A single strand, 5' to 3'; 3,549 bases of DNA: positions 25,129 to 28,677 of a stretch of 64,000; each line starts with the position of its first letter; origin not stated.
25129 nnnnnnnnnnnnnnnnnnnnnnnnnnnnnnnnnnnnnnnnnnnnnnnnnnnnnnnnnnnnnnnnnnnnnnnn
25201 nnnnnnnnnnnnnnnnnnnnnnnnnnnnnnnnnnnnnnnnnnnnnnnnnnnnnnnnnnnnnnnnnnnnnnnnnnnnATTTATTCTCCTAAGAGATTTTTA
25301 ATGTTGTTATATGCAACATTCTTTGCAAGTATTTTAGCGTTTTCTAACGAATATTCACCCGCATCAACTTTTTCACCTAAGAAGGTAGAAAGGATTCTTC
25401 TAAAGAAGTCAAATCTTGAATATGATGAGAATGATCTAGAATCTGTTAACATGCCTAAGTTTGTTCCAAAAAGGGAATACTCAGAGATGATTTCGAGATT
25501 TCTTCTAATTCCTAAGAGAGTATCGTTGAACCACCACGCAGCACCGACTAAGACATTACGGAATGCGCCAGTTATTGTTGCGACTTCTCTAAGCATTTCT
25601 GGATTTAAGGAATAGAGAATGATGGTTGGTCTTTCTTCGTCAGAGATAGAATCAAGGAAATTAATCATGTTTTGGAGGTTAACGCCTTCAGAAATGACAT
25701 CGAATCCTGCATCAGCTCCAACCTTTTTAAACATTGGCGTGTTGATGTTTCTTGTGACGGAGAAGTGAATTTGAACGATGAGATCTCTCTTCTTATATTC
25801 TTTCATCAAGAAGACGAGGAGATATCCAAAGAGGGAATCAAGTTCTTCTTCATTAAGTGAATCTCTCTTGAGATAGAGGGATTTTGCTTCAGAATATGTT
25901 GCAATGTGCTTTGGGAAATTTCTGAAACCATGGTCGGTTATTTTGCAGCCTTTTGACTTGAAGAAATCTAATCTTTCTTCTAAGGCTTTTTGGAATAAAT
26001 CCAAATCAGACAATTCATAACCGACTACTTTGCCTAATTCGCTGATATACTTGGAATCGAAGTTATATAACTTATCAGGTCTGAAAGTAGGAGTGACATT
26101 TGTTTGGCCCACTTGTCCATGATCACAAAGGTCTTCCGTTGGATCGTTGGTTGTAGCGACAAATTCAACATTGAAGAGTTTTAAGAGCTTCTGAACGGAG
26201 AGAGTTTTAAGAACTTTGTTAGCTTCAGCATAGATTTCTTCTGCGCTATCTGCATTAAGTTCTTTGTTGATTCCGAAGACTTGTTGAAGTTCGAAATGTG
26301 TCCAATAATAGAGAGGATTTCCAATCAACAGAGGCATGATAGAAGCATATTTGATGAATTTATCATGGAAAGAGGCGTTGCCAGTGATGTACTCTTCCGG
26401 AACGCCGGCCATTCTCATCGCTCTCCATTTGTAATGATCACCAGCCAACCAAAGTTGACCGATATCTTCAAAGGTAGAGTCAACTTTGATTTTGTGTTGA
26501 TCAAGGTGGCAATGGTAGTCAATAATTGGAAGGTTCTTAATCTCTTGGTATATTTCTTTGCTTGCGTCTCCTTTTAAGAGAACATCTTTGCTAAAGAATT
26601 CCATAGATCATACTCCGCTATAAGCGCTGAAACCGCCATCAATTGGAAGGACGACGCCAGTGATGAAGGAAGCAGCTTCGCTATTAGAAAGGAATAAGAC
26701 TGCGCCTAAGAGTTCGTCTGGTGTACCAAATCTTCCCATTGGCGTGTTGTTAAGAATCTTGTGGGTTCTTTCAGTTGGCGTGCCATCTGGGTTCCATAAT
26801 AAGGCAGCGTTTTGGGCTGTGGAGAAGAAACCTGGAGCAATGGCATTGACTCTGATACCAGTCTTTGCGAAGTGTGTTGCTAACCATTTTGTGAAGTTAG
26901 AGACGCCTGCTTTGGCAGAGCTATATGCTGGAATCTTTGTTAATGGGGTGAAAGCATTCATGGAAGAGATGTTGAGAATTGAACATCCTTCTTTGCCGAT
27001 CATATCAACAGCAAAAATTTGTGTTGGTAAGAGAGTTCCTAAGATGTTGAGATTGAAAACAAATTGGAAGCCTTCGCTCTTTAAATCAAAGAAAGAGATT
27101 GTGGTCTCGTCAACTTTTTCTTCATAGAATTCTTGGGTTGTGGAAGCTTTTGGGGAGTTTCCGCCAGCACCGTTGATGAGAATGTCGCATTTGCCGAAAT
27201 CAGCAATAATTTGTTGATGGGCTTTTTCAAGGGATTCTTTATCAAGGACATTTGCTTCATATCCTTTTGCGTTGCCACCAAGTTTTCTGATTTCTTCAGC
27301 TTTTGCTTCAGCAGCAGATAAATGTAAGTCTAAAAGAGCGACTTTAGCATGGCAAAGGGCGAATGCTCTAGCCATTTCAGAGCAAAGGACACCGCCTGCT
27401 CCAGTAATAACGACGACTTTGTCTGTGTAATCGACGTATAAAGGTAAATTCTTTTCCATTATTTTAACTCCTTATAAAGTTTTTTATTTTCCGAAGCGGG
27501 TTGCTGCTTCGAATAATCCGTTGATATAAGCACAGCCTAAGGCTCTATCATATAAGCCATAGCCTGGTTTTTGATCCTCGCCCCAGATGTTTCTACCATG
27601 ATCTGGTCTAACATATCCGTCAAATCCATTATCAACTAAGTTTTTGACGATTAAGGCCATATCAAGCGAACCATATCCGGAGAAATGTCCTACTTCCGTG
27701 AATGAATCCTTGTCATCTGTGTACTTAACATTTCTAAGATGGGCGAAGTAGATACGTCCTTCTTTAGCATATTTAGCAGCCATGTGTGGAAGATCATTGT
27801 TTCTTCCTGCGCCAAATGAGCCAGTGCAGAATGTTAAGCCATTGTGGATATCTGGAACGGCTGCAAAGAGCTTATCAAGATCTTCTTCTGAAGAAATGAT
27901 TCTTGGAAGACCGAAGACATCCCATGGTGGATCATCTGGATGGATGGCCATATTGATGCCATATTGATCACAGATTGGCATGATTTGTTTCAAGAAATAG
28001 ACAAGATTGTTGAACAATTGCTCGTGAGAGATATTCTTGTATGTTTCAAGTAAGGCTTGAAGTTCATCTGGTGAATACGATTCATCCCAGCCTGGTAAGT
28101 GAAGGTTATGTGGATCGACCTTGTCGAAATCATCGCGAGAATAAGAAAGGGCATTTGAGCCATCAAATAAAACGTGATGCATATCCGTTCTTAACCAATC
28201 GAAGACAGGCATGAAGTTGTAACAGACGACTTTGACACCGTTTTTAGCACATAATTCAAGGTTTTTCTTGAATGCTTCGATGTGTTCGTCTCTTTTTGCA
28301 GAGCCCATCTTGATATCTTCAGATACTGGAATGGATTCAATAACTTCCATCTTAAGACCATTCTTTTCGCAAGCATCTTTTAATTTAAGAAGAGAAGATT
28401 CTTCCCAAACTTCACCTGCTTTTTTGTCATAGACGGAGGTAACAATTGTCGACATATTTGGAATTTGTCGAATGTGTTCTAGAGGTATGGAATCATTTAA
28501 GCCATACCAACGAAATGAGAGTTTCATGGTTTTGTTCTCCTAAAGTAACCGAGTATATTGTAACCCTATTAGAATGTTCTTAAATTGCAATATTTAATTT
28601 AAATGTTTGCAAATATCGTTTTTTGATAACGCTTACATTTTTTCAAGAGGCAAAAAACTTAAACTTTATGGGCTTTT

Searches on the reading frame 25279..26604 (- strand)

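Call 23: search_protein_families(library=pfam, proteins=[window:25279-26604:-], max_evalue=0.001)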
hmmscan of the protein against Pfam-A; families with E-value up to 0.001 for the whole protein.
window:25279-26604:- (441 aa): 1 family
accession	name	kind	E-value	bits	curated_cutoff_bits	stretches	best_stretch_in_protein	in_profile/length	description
PF02614.20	UxaC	-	4.6e-138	461.4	25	1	1-437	1-462/464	Glucuronate isomerase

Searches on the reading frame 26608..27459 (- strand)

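Call 23: search_protein_families(library=pfam, proteins=[window:26608-27459:-], max_evalue=0.001)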
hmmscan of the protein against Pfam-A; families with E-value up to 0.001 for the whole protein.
window:26608-27459:- (283 aa): 2 families
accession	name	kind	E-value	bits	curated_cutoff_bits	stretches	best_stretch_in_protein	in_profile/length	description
PF13561.12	adh_short_C2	-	3.8e-41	141.6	27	1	27-278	10-236/236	Enoyl-(Acyl carrier protein) reductase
PF00106.31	adh_short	-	4.6e-41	140.9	26.6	1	14-218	1-188/195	short chain dehydrogenase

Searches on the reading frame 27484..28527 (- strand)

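Call 23: search_protein_families(library=pfam, proteins=[window:27484-28527:-], max_evalue=0.001)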
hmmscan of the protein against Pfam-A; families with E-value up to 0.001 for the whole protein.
window:27484-28527:- (347 aa): 2 families
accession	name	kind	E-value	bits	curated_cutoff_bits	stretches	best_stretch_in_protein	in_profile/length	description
PF03786.19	UxuA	-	2.5e-134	448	23.7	1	1-342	1-350/352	D-mannonate dehydratase (UxuA)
PF01261.30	AP_endonuc_2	-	7.7e-12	45.9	31.1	1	38-306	22-225/249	Xylose isomerase-like TIM barrel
